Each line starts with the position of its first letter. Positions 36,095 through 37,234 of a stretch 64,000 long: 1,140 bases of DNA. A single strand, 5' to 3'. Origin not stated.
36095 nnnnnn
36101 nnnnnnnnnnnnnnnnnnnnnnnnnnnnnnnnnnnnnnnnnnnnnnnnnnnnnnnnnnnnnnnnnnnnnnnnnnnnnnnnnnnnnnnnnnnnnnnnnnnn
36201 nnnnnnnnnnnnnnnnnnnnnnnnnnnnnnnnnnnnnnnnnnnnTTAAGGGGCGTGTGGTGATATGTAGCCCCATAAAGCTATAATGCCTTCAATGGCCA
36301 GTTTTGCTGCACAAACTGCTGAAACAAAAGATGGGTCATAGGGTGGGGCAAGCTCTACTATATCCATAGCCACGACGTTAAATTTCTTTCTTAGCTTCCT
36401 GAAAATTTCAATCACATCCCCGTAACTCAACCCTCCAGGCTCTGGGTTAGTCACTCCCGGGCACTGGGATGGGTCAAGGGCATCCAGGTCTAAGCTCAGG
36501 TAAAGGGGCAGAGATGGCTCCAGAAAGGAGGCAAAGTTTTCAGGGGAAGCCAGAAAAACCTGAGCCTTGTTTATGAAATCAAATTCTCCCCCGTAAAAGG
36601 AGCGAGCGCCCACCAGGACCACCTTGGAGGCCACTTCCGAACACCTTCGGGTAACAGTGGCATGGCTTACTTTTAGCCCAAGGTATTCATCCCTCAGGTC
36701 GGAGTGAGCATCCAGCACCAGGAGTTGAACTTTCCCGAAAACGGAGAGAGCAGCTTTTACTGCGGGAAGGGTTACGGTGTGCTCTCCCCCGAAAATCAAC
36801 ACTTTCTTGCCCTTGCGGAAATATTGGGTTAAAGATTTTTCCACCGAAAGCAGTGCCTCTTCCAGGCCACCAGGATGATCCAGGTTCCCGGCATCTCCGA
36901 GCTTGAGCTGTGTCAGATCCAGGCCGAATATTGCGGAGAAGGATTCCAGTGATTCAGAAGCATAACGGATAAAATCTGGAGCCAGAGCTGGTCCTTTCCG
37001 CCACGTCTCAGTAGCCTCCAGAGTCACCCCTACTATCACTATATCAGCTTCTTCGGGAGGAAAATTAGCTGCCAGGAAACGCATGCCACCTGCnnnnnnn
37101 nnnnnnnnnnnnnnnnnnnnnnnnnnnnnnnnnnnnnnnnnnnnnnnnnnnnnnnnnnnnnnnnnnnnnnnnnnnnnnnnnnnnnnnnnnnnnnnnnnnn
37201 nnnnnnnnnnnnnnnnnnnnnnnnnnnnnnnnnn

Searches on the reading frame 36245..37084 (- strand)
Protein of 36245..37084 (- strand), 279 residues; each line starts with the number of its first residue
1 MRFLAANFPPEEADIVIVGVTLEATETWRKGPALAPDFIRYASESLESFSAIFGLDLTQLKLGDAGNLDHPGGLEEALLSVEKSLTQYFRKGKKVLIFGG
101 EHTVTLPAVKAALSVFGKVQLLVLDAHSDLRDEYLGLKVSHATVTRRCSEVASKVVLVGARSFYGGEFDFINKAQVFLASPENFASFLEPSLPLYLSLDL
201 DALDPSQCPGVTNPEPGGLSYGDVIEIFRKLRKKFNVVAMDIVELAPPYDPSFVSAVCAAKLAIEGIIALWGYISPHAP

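Call 3: search_protein_families(library=pfam, proteins=[window:36245-37084:-], max_evalue=0.01)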
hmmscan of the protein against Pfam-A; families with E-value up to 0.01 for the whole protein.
window:36245-37084:- (279 aa): 1 family
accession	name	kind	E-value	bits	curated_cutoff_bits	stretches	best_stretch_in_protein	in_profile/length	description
PF00491.26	Arginase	-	1.9e-58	198.6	22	1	13-265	1-276/280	Arginase family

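Call 4: search_protein_families(library=ncbifam, proteins=[window:36245-37084:-], max_evalue=0.01)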
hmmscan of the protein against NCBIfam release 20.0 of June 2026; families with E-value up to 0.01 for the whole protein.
window:36245-37084:- (279 aa): 5 families
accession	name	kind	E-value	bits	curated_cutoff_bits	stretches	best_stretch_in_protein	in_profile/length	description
TIGR01230.1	agmatinase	equivalog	1.2e-66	225.1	174.3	1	3-267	3-273/275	agmatinase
NF002564.0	PRK02190.1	subfamily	2.6e-42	145.1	302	1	11-268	31-299/307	agmatinase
TIGR01227.1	hutG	equivalog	2.6e-22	79.4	229.15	1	11-263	33-302/307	formimidoylglutamase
TIGR01229.1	rocF_arginase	equivalog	5e-19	68.7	227.6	2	183-251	209-277/300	arginase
NF010347.0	PRK13775.1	equivalog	3.3e-06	26.6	381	1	186-261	243-318/331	formimidoylglutamase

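Call 24: search_solved_structures(query=window:36245-37084:-, max_evalue=1e-10, show_alignments=2)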
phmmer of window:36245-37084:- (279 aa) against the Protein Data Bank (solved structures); distinct sequences matched with E-value up to 1e-10: 23.
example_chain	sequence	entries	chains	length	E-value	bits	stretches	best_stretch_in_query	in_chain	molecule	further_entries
3lhl_A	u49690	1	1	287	1.7e-41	145.6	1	11-265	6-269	Putative agmatinase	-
3pzl_A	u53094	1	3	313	1.1e-38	136.4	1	11-263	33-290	Agmatine ureohydrolase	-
7lol_A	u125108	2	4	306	6.3e-30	107.7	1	4-267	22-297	Agmatinase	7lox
7lba_A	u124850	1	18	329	8.1e-30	107.3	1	4-267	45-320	Agmatinase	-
3nio_A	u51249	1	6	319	1.6e-29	106.3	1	12-273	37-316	Guanidinobutyrase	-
4dz4_A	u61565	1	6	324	3.4e-24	88.9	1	11-271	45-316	Agmatinase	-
6vsu_A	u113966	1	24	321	7.2e-23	84.5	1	13-265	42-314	Arginase 1, mitochondrial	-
1wog_A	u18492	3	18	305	3.4e-22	82.3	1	12-272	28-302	agmatinase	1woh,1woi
7esr_A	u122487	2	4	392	3.8e-21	78.9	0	194-264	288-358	Probable agmatinase 2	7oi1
1gq6_A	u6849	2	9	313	1.8e-20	76.7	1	9-265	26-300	PROCLAVAMINATE AMIDINO HYDROLASE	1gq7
3nip_A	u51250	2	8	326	1.1e-19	74.1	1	9-266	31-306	3-guanidinopropionase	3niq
6vss_A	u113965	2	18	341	1.7e-19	73.4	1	94-265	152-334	Arginase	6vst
9fek_A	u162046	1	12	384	1.2e-18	70.7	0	13-138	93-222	Putative agmatinase 2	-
1cev_A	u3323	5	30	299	4e-13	52.6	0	180-259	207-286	PROTEIN (ARGINASE)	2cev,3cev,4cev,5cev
2eiv_A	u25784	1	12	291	5.2e-13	52.2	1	15-257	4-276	Arginase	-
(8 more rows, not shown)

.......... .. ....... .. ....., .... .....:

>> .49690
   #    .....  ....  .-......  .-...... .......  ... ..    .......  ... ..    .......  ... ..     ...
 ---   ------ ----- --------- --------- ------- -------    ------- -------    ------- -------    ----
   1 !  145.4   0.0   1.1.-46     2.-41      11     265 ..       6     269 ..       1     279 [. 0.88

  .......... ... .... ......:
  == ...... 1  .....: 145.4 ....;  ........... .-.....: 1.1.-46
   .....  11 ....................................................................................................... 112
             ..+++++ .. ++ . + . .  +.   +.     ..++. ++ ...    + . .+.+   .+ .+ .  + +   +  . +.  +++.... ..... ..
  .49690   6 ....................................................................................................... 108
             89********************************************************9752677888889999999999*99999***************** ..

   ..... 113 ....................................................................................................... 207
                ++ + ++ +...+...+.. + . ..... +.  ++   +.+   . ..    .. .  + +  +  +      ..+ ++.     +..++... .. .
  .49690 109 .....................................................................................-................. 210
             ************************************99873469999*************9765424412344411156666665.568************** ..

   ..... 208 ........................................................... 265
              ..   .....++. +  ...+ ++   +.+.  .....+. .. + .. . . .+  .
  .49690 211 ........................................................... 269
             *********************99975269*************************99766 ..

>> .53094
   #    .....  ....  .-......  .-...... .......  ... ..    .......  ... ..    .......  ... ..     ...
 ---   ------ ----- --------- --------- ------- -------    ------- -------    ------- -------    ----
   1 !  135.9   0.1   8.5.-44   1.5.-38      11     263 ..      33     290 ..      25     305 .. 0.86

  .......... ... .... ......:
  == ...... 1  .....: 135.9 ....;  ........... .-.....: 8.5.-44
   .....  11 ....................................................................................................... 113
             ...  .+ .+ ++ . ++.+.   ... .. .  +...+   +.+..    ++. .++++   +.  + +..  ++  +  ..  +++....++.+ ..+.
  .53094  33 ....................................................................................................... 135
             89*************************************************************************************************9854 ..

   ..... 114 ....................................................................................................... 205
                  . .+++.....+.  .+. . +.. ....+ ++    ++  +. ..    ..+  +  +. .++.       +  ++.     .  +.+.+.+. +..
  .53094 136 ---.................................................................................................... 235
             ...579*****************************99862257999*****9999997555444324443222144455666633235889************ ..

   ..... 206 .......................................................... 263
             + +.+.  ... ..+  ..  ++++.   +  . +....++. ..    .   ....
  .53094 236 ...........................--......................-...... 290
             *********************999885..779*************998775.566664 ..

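Call 25: find_homologous_proteins(query=window:36245-37084:-, max_evalue=1e-10)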
Query window:36245-37084:- (279 aa): 2241 proteins with E <= 1e-10 among 6398 candidates; the best 120 are listed.
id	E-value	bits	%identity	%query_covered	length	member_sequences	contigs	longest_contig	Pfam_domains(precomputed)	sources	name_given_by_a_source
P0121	1.5e-180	616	100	100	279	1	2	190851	PF00491.27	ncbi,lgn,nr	ncbi:MAG: agmatinase [Anaerolineae bacterium]|nr:agmatinase [Anaerolineae bacterium] MDW8101323.1 ag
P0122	9.2e-167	571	92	100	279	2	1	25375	PF00491.27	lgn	-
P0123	2.6e-152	524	82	100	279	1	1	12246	PF00491.27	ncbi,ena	-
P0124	6.0e-147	506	82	97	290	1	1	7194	PF00491.27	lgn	-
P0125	2.6e-146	504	83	97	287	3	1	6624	PF00491.27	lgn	-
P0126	1.1e-145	502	81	100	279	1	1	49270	PF00491.27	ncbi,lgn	-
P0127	1.1e-139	482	78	100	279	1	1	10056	PF00491.27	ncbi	-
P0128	1.2e-139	482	78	100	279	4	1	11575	PF00491.27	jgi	-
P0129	1.9e-137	475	78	97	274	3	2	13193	PF00491.27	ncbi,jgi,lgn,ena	-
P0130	6.8e-137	473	77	100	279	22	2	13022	PF00491.27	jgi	jgi:agmatinase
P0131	2.3e-114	399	67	97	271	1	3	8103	PF00491.27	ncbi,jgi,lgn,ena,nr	ncbi:MAG: agmatinase [Chloroflexi bacterium]|nr:MAG: agmatinase [Chloroflexota bacterium]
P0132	2.0e-111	390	66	97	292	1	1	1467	PF00491.27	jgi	-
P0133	2.6e-108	380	64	97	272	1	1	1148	PF00491.27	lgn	-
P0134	1.2e-105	371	63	96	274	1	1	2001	PF00491.27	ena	-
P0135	6.2e-104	365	63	97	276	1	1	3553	PF00491.27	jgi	-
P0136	5.6e-100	352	62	97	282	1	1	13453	PF00491.27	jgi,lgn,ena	-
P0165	2.8e-81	291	55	97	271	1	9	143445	PF00491.27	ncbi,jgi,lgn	jgi:agmatinase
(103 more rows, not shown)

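Call 26: find_encoding_contigs(protein=P0128, flank=7000, max_places=1)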
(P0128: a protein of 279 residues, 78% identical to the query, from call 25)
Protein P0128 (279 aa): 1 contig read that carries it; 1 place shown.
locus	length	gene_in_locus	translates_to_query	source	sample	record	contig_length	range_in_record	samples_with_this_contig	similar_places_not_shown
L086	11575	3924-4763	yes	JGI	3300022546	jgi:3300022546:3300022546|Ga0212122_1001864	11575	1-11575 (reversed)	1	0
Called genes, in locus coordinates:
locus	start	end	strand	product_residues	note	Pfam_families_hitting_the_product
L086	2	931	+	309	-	?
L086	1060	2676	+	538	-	PF02310:B12-binding, PF04055:Radical_SAM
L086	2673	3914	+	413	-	PF05977:MFS_3, PF07690:MFS_1, PF13347:MFS_2 (weak)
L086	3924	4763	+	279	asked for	PF00491:Arginase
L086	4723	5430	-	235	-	-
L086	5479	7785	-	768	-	PF13567:DUF4131, PF03772:Competence, PF00753:Lactamase_B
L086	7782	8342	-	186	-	PF10531:SLBB, PF14520:HHH_5 (faint), PF14716:HHH_8 (faint), PF12826:HHH_2 (faint), PF12836:HHH_3, PF00633:HHH, PF03934:T2SSK (weak)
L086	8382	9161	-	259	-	PF00795:CN_hydrolase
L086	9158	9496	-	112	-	PF07883:Cupin_2, PF05899:Cupin_3 (weak)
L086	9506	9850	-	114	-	PF12973:Cupin_7, PF00190:Cupin_1, PF07883:Cupin_2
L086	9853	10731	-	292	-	PF03747:ADP_ribosyl_GH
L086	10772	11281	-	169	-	PF01327:Pep_deformylase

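Call 27: find_encoding_contigs(protein=P0131, flank=7000, max_places=1)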
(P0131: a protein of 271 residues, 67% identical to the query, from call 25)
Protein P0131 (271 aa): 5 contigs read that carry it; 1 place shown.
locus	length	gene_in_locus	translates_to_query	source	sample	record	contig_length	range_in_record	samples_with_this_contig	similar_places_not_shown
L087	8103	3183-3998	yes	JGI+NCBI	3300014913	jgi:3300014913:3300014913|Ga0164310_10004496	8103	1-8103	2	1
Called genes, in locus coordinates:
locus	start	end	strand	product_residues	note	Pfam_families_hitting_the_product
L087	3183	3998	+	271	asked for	PF00491:Arginase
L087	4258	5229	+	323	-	PF00710:Asparaginase, PF17763:Asparaginase_C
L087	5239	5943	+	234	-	PF00730:HhH-GPD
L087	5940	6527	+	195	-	-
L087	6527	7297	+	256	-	PF02527:GidB, PF05175:MTS (weak), PF13847:Methyltransf_31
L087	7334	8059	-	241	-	PF01476:LysM, PF23473:LysM3_LYK4_5 (faint), PF23446:LysM1_NFP_LYK (faint), PF01476:LysM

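Call 28: find_encoding_contigs(protein=P0136, flank=7000, max_places=1)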
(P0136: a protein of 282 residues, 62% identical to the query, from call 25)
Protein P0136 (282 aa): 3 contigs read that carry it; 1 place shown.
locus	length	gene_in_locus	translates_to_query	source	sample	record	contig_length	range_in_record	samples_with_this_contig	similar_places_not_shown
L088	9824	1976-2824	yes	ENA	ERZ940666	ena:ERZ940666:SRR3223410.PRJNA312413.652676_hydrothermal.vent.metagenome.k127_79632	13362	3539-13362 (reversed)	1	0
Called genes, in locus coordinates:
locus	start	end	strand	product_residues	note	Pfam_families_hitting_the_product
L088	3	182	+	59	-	?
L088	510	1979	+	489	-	PF01171:ATP_bind_3, PF11734:TilS_C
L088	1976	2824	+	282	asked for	PF00491:Arginase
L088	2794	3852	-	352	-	PF10432:bact-PGI_C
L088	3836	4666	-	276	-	PF00590:TP_methylase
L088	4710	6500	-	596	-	PF01855:POR_N, PF12837:Fer4_6 (faint), PF02775:TPP_enzyme_C, PF00037:Fer4 (faint), PF12797:Fer4_2 (faint), PF12838:Fer4_7 (weak)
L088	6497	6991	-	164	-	PF02130:YbeY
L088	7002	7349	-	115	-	-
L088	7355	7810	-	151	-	PF01281:Ribosomal_L9_N, PF03948:Ribosomal_L9_C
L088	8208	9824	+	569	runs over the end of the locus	PF03486:HI0933_like (faint), PF07992:Pyr_redox_2, PF13738:Pyr_redox_3 (faint), PF01266:DAO (faint), PF00070:Pyr_redox, PF02852:Pyr_redox_dim, PF00581:Rhodanese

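Call 29: find_encoding_contigs(protein=P0165, flank=7000, max_places=1)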
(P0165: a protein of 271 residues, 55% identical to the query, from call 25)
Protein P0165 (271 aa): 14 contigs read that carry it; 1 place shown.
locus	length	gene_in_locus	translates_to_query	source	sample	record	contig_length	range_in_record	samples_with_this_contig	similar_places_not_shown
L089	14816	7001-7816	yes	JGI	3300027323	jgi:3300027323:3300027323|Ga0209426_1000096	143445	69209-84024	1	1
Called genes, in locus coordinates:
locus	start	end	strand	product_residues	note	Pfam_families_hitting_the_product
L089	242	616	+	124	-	PF01842:ACT, PF13291:ACT_4 (faint), PF19571:ACT_8, PF22629:ACT_AHAS_ss (weak), PF22468:ACT_9 (faint)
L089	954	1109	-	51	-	-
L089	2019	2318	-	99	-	-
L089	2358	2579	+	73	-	-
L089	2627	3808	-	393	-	PF01053:Cys_Met_Meta_PP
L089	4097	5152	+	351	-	PF01861:BpsA_C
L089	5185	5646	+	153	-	PF01862:PvlArgDC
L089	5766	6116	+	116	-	PF02675:AdoMet_dc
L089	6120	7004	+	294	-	PF17284:Spermine_synt_N, PF01564:Spermine_synth, PF08242:Methyltransf_12 (faint)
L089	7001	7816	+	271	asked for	PF00491:Arginase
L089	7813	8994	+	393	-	PF01142:TruD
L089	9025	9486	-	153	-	PF02502:LacAB_rpiB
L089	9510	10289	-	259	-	PF00702:Hydrolase, PF08282:Hydrolase_3, PF05116:S6PP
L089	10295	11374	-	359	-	PF00005:ABC_tran, PF08402:TOBE_2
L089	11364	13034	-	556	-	PF00528:BPD_transp_1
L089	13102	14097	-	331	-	PF01547:SBP_bac_1, PF13531:SBP_bac_11, PF13343:SBP_bac_6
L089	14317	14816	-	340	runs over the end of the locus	PF01547:SBP_bac_1, PF13531:SBP_bac_11, PF13416:SBP_bac_8, PF13343:SBP_bac_6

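Call 36: find_related_loci(query=A3, collection=metagenome_contigs, flank=8000)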
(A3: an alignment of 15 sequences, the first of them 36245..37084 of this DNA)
Query A3 (279 aa) in metagenome_contigs; peptide patterns used: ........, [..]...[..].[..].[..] (x = any residue, [..] = any of these).
600 stretches matched a pattern (row limit reached: there are more); 584 encode a relative of the query (tblastn E <= 1e-3); the best 80 are kept; 80 distinct loci.
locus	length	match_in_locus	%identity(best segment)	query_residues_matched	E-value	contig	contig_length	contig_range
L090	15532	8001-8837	78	1-279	1e-145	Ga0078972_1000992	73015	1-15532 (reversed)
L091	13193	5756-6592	77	1-279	1e-144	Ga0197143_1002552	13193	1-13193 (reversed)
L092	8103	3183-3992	67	1-270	3e-121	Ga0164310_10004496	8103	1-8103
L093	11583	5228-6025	56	1-272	3e-91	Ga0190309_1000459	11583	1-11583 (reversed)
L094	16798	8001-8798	55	1-272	3e-90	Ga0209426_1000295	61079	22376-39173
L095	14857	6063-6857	56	1-271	1e-87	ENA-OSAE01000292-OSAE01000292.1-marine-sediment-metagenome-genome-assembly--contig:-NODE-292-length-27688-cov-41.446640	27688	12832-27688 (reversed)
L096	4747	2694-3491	53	1-272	2e-85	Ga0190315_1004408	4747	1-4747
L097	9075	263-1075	53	1-278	2e-81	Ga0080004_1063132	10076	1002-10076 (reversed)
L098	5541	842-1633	52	1-271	2e-81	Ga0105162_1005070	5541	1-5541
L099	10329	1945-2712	51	12-271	6e-77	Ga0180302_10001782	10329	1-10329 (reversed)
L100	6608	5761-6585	40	2-271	8e-57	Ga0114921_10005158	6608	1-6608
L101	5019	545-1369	39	2-271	3e-56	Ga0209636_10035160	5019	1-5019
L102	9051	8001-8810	39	3-270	3e-55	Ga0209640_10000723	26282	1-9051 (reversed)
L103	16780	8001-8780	41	11-270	2e-55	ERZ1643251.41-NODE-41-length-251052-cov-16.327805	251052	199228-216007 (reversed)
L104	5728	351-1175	38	2-271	6e-55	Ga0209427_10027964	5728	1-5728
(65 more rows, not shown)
